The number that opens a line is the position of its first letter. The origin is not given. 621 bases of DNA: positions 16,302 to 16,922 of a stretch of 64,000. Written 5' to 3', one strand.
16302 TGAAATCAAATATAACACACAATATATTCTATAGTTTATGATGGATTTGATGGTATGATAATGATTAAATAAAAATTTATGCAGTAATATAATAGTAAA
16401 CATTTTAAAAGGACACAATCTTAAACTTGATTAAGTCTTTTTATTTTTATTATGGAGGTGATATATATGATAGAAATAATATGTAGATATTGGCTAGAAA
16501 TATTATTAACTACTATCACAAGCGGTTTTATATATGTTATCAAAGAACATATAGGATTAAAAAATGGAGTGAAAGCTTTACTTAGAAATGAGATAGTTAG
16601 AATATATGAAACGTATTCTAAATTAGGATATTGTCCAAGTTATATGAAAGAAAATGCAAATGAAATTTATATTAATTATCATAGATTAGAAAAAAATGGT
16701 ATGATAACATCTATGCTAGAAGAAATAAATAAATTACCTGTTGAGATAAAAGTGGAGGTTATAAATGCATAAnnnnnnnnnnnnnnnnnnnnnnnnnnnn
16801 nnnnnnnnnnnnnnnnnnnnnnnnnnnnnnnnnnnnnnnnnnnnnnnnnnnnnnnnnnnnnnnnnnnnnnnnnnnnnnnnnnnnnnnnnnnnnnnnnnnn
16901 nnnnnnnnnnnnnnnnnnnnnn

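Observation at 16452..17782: Stand-alone lysis cassette transcriptionally separated from, but directly downstream of, the toxin-immunity pair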

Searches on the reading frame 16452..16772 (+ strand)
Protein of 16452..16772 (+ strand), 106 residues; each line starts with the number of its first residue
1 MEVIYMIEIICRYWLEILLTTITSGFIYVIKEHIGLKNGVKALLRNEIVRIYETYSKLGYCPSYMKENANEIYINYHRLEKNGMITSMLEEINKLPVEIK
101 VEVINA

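Call 5: search_protein_families(library=pfam, proteins=[window:16452-16772:+], max_evalue=0.1)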
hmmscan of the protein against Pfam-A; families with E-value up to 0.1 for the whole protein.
window:16452-16772:+ (106 aa): 0 families

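Call 6: search_protein_families(library=phrogs, proteins=[window:16452-16772:+], max_evalue=0.01)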
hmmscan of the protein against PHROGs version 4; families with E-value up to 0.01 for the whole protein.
window:16452-16772:+ (106 aa): 2 families
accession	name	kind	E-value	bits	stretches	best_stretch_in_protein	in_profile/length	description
phrog_4105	-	unknown function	1.6e-14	55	1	31-98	24-99/103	-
phrog_4257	-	unknown function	0.00062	21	1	36-98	72-134/138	-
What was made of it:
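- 16467..16772 (+): Accessory single-pass membrane protein; first gene of the lysis cassette. phrog_4105 E = 1.6e-14 (call 6).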

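Call 14: find_homologous_proteins(query=window:16467-16769:+, max_evalue=0.001)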
Query window:16467-16769:+ (101 aa): 122 proteins with E <= 0.001 among 123 candidates; the best 120 are listed.
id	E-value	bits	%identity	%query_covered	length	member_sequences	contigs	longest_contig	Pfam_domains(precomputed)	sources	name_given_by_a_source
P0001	3.7e-57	208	96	100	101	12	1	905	-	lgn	-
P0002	4.4e-57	208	96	100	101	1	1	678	-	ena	-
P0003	1.6e-48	181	78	100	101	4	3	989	-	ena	-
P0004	6.6e-48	179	83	100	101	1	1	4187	-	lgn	-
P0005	3.7e-44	167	80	96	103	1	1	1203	-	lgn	-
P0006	8.5e-44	166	81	94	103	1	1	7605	-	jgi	-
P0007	1.5e-43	165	80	94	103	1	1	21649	-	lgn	-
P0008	1.5e-43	165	77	94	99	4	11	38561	-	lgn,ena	-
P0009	2.1e-43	164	77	94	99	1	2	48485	-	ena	-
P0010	2.8e-43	164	81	94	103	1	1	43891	-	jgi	-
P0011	3.0e-43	164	80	94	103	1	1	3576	-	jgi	-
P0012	3.8e-43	163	80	94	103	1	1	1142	-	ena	-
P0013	5.9e-43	163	80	94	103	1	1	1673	-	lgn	-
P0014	8.8e-43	162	78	92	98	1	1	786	-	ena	-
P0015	9.2e-43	162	76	94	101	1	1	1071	-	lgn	-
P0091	6.6e-33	131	64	90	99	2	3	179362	-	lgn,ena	-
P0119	5.1e-23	99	66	70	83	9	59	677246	-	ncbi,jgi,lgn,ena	jgi:hypothetical protein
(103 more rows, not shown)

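Call 15: find_encoding_contigs(protein=P0010, flank=10000, max_places=2)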
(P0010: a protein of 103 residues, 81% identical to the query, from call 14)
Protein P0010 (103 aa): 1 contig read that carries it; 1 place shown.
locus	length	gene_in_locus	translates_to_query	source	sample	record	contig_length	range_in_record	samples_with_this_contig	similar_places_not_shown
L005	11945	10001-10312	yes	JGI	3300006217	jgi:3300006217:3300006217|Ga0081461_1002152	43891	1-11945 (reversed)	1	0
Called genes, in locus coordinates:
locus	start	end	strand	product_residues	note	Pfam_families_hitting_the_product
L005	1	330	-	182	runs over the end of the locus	PF01327:Pep_deformylase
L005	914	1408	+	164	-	PF08281:Sigma70_r4_2, PF04545:Sigma70_r4 (weak)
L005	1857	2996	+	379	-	PF21939:Gp10_C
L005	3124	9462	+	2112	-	PF25023:TEN_YD-shell (faint), PF05593:RHS_repeat (faint)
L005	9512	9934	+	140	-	-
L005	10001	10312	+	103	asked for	-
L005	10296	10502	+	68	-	-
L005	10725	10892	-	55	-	-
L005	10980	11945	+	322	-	?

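Call 16: find_encoding_contigs(protein=P0091, flank=10000, max_places=2)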
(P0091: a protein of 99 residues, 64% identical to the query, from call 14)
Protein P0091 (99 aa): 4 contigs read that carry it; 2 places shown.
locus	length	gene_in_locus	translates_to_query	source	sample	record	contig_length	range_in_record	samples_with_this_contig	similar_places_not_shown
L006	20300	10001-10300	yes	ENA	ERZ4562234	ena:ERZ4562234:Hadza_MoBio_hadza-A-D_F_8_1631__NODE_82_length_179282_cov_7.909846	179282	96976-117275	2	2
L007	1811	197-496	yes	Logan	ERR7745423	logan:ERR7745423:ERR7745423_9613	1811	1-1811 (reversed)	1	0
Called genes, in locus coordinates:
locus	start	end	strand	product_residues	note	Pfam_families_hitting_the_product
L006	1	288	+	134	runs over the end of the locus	-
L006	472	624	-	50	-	-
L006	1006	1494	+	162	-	-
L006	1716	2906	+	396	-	PF21939:Gp10_C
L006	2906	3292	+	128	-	-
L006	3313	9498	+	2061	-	PF05593:RHS_repeat (faint), PF25023:TEN_YD-shell (faint)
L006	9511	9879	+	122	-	PF17428:DUF5412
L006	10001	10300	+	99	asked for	-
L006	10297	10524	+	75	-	-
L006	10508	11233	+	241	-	PF01551:Peptidase_M23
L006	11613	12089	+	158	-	-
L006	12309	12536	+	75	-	-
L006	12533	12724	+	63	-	-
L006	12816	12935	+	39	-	-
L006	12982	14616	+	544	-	PF00239:Resolvase, PF07508:Recombinase, PF13408:Zn_ribbon_recom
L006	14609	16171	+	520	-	PF00239:Resolvase, PF07508:Recombinase, PF13408:Zn_ribbon_recom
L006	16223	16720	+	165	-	PF05582:Peptidase_U57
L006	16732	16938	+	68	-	PF06257:VEG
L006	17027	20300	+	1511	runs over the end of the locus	PF13620:CarboxypepD_reg (faint), PF22904:NOMO1-like_2nd (faint), PF17210:SdrD_B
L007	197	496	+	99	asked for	-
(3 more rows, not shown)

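Call 17: find_encoding_contigs(protein=P0119, flank=10000, max_places=4)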
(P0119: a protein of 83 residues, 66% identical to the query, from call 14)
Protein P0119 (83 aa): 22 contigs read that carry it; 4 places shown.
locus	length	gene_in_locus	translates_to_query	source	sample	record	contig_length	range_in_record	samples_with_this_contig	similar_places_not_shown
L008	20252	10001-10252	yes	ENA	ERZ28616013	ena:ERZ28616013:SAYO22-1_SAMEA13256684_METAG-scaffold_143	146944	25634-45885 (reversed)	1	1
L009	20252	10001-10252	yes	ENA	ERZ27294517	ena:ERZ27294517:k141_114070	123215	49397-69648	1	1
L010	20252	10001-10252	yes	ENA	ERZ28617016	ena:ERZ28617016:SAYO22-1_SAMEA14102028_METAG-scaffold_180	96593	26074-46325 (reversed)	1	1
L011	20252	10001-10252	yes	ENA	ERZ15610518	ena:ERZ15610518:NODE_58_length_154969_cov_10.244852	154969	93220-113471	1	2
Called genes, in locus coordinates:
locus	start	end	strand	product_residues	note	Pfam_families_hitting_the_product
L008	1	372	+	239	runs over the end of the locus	-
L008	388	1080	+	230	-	-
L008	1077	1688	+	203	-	-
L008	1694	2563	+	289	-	PF01745:IPT, PF01715:IPPT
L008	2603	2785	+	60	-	-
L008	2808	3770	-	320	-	-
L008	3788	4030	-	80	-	PF01649:Ribosomal_S20p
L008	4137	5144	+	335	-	PF03418:Peptidase_A25, PF06866:DUF1256 (faint)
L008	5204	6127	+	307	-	PF07454:SpoIIP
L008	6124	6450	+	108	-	-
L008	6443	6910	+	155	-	PF10903:DUF2691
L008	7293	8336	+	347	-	PF00579:tRNA-synt_1b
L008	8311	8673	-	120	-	-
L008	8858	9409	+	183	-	-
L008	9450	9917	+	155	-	-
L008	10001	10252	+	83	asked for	-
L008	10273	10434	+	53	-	PF02796:HTH_7 (weak), PF27070:HTH_Rpn_C (weak)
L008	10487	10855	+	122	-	PF04266:ASCH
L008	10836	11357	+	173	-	PF00293:NUDIX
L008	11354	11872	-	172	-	PF00149:Metallophos, PF12850:Metallophos_2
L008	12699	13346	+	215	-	PF02517:Rce1-like (weak)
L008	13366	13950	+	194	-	-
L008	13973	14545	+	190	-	-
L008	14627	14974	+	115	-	PF07811:TadE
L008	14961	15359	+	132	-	-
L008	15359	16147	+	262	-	PF01656:CbiA, PF10609:ParA, PF13614:AAA_31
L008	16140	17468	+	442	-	PF00437:T2SSE, PF27713:UCP018868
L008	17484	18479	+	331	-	PF00482:T2SSF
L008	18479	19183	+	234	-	PF00482:T2SSF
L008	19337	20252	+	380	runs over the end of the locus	-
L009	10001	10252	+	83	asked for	-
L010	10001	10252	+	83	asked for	-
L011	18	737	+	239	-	-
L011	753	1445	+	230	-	-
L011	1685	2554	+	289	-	PF01745:IPT, PF01715:IPPT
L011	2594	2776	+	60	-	-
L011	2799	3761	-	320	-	-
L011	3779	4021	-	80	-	PF01649:Ribosomal_S20p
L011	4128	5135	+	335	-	PF03418:Peptidase_A25, PF06866:DUF1256 (faint)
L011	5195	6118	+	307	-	PF07454:SpoIIP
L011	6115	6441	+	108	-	-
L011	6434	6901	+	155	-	PF10903:DUF2691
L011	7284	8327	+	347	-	PF00579:tRNA-synt_1b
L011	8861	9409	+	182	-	-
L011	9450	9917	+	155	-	-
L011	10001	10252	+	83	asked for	-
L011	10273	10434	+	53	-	PF02796:HTH_7 (weak), PF27070:HTH_Rpn_C (weak)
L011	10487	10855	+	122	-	PF04266:ASCH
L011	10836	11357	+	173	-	PF00293:NUDIX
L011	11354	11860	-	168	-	PF00149:Metallophos, PF12850:Metallophos_2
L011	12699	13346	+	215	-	PF02517:Rce1-like (weak)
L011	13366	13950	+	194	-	-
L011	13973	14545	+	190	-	-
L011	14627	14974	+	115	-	PF07811:TadE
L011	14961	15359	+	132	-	-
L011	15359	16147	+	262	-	PF01656:CbiA, PF10609:ParA, PF13614:AAA_31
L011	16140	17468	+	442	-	PF00437:T2SSE, PF27713:UCP018868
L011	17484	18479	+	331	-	PF00482:T2SSF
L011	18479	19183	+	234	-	PF00482:T2SSF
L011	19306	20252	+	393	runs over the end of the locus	-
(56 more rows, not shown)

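Call 19: find_related_loci(query=A1, collection=genome_contigs, flank=10000)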
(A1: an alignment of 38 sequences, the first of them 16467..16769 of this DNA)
Query A1 (101 aa) in genome_contigs; peptide patterns used: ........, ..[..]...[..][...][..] (x = any residue, [..] = any of these).
51 stretches matched a pattern; 28 encode a relative of the query (tblastn E <= 1e-3); 28 distinct loci.
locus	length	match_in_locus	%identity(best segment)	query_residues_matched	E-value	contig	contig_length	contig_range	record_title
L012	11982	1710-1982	75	1-91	1e-43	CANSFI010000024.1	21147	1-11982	MAG TPA_asm: uncultured Tenericutes bacterium isolate SRR15730532_bin.52_metawrap_v1.3_MAG genome assembly, contig: NODE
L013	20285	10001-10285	72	1-95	4e-43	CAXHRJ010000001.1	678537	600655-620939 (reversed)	MAG: uncultured Bacilli bacterium isolate ena-SAMPLE-TAB-22-03-2024-10:43:23:847-115527 genome assembly, contig: NODE_7_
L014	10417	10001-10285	72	1-95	3e-43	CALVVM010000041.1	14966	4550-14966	MAG: uncultured Bacilli bacterium isolate E08__bin130 genome assembly, contig: E08__k127_65544, whole genome shotgun seq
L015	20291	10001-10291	71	1-97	1e-42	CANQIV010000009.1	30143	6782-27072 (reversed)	MAG: uncultured Bacilli bacterium isolate Lapin-027__bin54 genome assembly, contig: Lapin-027__NODE_1209_length_30143_co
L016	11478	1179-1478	67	1-100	2e-42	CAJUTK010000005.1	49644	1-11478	MAG TPA_asm: uncultured Bacilli bacterium isolate MGBC165900 genome assembly, contig: MGBC165900.5, whole genome shotgun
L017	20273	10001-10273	66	1-91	9e-40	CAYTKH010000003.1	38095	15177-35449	MAG TPA_asm: uncultured Muribaculaceae bacterium isolate SRP287540_co2_278 genome assembly, contig: NODE_998_length_3809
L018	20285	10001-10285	66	1-95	2e-39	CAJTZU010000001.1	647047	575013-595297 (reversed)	MAG TPA_asm: uncultured Bacilli bacterium isolate MGBC118066 genome assembly, contig: MGBC118066.1, whole genome shotgun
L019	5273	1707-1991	63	1-95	3e-39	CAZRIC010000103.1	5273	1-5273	MAG TPA_asm: uncultured Muribaculaceae bacterium isolate SRP287540_co1_70 genome assembly, contig: NODE_17082_length_527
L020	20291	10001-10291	64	1-97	5e-39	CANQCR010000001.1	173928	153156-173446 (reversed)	MAG: uncultured Bacilli bacterium isolate Lapin-004__bin25 genome assembly, contig: Lapin-004__NODE_30_length_173928_cov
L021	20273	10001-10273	67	1-91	7e-39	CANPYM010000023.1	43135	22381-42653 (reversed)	MAG: uncultured Bacilli bacterium isolate Lapin-002__bin68 genome assembly, contig: Lapin-002__NODE_1136_length_43135_co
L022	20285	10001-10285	64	1-95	1e-37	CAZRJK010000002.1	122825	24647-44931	MAG TPA_asm: uncultured Muribaculaceae bacterium isolate SRP278969_co1_369 genome assembly, contig: NODE_56_length_12282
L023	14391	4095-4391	61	1-99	4e-37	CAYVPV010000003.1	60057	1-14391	MAG TPA_asm: uncultured Muribaculaceae bacterium isolate SRP222994_co1_68 genome assembly, contig: NODE_771_length_60057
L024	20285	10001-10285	68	1-95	8e-37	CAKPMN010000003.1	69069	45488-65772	MAG: uncultured Bacilli bacterium isolate REFINED_METABAT215_TOP10_CONTIGS_1500_ASSEMBLY_K77_MERGED__Hadza_PheChl_Fiber-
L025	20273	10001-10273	63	1-91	6e-36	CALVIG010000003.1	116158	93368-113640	MAG: uncultured Bacilli bacterium isolate BRZ_II__bin28 genome assembly, contig: BRZ_II__NODE_216_length_116158_cov_22.5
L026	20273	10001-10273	63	1-91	1e-35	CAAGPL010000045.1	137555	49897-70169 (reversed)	MAG TPA_asm: Bacilli bacterium, isolate HGM10825, WGS project CAAGPL010000000 data, contig: SRS820607_84_k75_135020, who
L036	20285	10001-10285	56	1-95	2e-32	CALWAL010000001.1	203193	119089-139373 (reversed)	MAG: uncultured Bacilli bacterium isolate BRZ_FM__bin62 genome assembly, contig: BRZ_FM__NODE_106_length_203193_cov_46.3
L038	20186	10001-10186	68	1-62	3e-27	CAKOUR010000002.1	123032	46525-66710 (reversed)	MAG: uncultured Bacilli bacterium isolate REFINED_METABAT215_TOP10_CONTIGS_1500_ASSEMBLY_K77_MERGED__Hadza_PheChl_Fiber-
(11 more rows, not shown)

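Call 20: find_related_loci(query=A1, collection=viral_contigs, flank=10000)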
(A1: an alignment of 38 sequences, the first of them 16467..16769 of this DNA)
Query A1 (101 aa) in viral_contigs; peptide patterns used: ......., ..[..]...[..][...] (x = any residue, [..] = any of these).
45 stretches matched a pattern; 1 encode a relative of the query (tblastn E <= 1e-3); 1 distinct loci.
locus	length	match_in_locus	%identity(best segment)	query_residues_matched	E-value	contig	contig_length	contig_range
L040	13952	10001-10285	56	1-95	3e-36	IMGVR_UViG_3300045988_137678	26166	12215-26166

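Call 24: search_protein_families(library=phrogs, proteins=[L040:24-425:+, L040:626-3451:+, L040:3451-4182:+, L040:4173-6359:+, L040:6359-8110:+, L040:10263-10490:+, L040:10490-11482:+, L040:11546-12184:-, L040:13246-13842:+], max_evalue=0.001)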
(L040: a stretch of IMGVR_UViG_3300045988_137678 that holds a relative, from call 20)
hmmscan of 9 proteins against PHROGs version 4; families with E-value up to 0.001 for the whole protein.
L040:24-425:+ (133 aa): 3 families
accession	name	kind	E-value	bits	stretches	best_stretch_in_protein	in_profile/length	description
phrog_2115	-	tail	6.5e-22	79.2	1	21-125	6-117/125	tail protein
phrog_4888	-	tail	3e-05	25.1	1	37-114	50-119/128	tail assembly chaperone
phrog_183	-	tail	0.00034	21.2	1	27-112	20-113/305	tail chaperone protein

L040:626-3451:+ (941 aa): 38 families (the best 25 are shown)
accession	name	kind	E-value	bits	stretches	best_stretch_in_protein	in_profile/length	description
phrog_1272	-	tail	7e-58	197.4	3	15-280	94-364/1606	tail length tape measure protein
phrog_1204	-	tail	2.7e-50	172.4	2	71-773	90-931/1483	tail protein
phrog_5493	-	tail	5.9e-49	168.2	3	516-777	547-811/1102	tail length tape measure protein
phrog_58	-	tail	2.2e-46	159.8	1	6-902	177-1040/1544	tail length tape measure protein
phrog_1686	-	tail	6.6e-38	131.2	2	762-901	1028-1170/1224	tail length tape measure protein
phrog_1533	-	tail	5.7e-37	127.9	3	6-95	10-99/1688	tail length tape measure protein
phrog_4372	-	tail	4.1e-35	121.6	1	573-892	1081-1386/1681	tail length tape measure protein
phrog_5218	-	unknown function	1.4e-31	110.6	2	12-651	15-621/1599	-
phrog_4704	-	tail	1.3e-29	104.4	1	12-250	17-293/625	tail length tape measure protein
phrog_1293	-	tail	5e-29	101.8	2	11-176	14-185/1424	tail length tape measure protein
phrog_12798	-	tail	3.9e-28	99.2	1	131-334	20-223/1031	tail length tape measure protein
phrog_167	-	tail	1.5e-26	93.5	2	6-156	12-170/1555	tail length tape measure protein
phrog_10613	-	tail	4e-25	90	1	6-156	10-147/237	tail length tape measure protein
phrog_305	-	tail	3.6e-24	86.4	2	455-863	328-750/1001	tail length tape measure protein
phrog_991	-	tail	4.4e-23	81.9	1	21-664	80-796/1966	tail length tape measure protein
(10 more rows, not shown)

L040:3451-4182:+ (243 aa): 2 families
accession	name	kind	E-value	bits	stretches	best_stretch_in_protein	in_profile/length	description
phrog_33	-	tail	4.2e-28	99.8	1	4-242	38-277/651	distal tail protein Dit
phrog_202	-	tail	4.1e-09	36.9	1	4-169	22-177/523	distal tail protein Dit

L040:4173-6359:+ (728 aa): 21 families
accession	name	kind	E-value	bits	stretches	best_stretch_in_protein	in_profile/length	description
phrog_1067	-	head and packaging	1.1e-133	448.8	1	1-719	5-734/991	minor head protein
phrog_5555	-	tail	4.5e-119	400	1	3-458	1-454/788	tail protein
phrog_13289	-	tail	1.2e-69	236.5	1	3-376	1-375/938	tail protein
phrog_7142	-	tail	2.6e-66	225.4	1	3-355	2-341/622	tail protein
phrog_1330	-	tail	1.1e-65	223.3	2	1-396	4-408/1361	tail protein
phrog_7043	-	tail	6.2e-52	178.3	1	48-488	55-492/1077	tail protein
phrog_33972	-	tail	3.3e-45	155.4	1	1-363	1-374/714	tail protein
phrog_2270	-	unknown function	6.4e-42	145.3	1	6-346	3-330/637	-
phrog_2929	-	tail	5.7e-39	134.3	1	472-724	1672-1937/1939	tail fiber protein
phrog_12493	-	tail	5.7e-29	101.7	1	5-212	6-223/950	tail protein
phrog_6613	-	tail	3.8e-25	89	1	478-723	1006-1257/1260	tail protein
phrog_33923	-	unknown function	4.9e-24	84.4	1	606-727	2023-2143/2146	-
phrog_2189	-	tail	9.9e-20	71.1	1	3-343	1-326/971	tail protein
phrog_8687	-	other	1e-17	64.7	1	99-374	3-274/599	tail protein with peptidase activity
phrog_12329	-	head and packaging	8.7e-15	54.8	2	262-408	273-423/833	virion structural protein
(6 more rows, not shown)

L040:6359-8110:+ (583 aa): 1 family
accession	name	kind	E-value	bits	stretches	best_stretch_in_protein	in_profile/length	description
phrog_372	-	tail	8.7e-53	181.1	1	36-569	34-478/743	tail protein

L040:10263-10490:+ (75 aa): 2 families
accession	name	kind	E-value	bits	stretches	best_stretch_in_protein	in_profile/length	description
phrog_13256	-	unknown function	1.8e-08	35.1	1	23-70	7-54/62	-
phrog_34399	-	unknown function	0.00029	21.8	1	36-70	21-54/57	-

L040:10490-11482:+ (330 aa): 21 families
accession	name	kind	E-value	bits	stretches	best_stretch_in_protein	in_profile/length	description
phrog_291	-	lysis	1.2e-48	167.1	1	5-329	114-474/509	endolysin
phrog_6219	-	lysis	6.5e-28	99.2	1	6-295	4-239/326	endolysin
phrog_6745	-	lysis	2.3e-27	96.9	1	2-172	2-163/396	endolysin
phrog_380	-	lysis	3.5e-19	70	1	273-330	175-235/309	endolysin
phrog_7698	-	lysis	1.1e-18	69.2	1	225-273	267-315/316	endolysin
phrog_16241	-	lysis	7.5e-12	46.3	1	225-303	189-265/290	endolysin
phrog_21966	-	unknown function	8.4e-12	46.3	1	266-330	79-145/146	-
phrog_3084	-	lysis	2.2e-11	44.4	1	3-251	158-403/468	endolysin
phrog_7348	-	lysis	4.1e-10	38.2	1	274-328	2097-2148/2564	endolysin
phrog_4602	-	other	5.1e-10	40.6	1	277-330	30-80/220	transglycosylase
phrog_14367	-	unknown function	1.5e-07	30.7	1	267-329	14-84/869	-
phrog_8272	-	tail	2.3e-07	32.1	1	281-320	37-78/93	tail protein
phrog_2742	-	lysis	3.4e-07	31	1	271-327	255-308/318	endolysin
phrog_5182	-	lysis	7e-07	30.2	1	270-330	204-263/321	endolysin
phrog_14642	-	lysis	2.1e-06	28.4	1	267-330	12-71/215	endolysin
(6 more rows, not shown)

L040:11546-12184:- (212 aa): 1 family
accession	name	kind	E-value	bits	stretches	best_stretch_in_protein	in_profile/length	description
phrog_5982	-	unknown function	4.2e-05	22.6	1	89-210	866-986/1030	-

L040:13246-13842:+ (198 aa): 25 families
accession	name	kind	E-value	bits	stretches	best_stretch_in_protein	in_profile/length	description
phrog_8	-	transcription regulation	8.6e-19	69.2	1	12-87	70-145/346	transcriptional regulator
phrog_3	-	transcription regulation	4.1e-16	60.8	1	14-88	84-156/430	transcriptional repressor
phrog_4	-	transcription regulation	8e-15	55.7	1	13-98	129-205/400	transcriptional repressor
phrog_2967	-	transcription regulation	1e-14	55.7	1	15-93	7-87/225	transcriptional regulator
phrog_2328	-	transcription regulation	1.3e-09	38.9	1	11-82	8-79/128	transcriptional repressor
phrog_2439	-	transcription regulation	3.4e-09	37.1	1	19-82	8-71/367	transcriptional regulator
phrog_1373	-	transcription regulation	1.7e-08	35.6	1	19-91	64-136/166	transcriptional regulator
phrog_5823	-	transcription regulation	4e-08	33.8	1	17-88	5-77/404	transcriptional regulator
phrog_38149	-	unknown function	2.2e-07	32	1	15-76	5-63/190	-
phrog_2104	-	unknown function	4.9e-07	30.9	1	24-64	45-85/103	-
phrog_1124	-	transcription regulation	2.5e-06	28.2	1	19-71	9-60/177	transcriptional regulator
phrog_5119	-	unknown function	9.8e-06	26.4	1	19-60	54-96/152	-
phrog_7241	-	transcription regulation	1.1e-05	26.5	1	22-78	65-121/122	transcriptional regulator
phrog_4151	-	DNA, RNA and nucleotide metabolism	1.2e-05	26.2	1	21-69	10-58/154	DNA binding protein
phrog_7950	-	transcription regulation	1.4e-05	26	1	24-53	13-42/68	transcriptional repressor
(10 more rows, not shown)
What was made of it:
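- On Canonical phage holin-endolysin cassette: The same trio is found in siphovirus contig L040 (call 24).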

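Call 36: search_protein_families(library=ncbifam, proteins=[window:16467-16772:+], max_evalue=0.01)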
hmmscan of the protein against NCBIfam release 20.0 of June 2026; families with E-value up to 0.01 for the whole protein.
window:16467-16772:+ (101 aa): 0 families

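Call 47: predict_structure(alignment_id=A1)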
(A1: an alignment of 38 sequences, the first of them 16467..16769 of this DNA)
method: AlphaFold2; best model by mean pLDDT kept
length: 101 residues; sequences in the alignment: 38
mean_pLDDT: 89.9   pTM: 0.66
mean pLDDT of the five models: 89.9, 85.7, 71.9, 69.9, 68.8
residues with pLDDT >= 90: 77; 70-90: 17; 50-70: 4; < 50: 3
segments of 3 or more residues with pLDDT < 50: 99-101
pLDDT, mean of each block of 10 residues (from residue 1): 86 92 94 94 96 94 96 91 95 67 38
secondary structure, 60 per line:
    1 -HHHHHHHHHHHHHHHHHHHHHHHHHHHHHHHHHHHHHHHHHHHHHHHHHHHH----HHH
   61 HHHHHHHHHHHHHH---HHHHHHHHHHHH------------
elements in order: H2-53 H58-74 H78-89
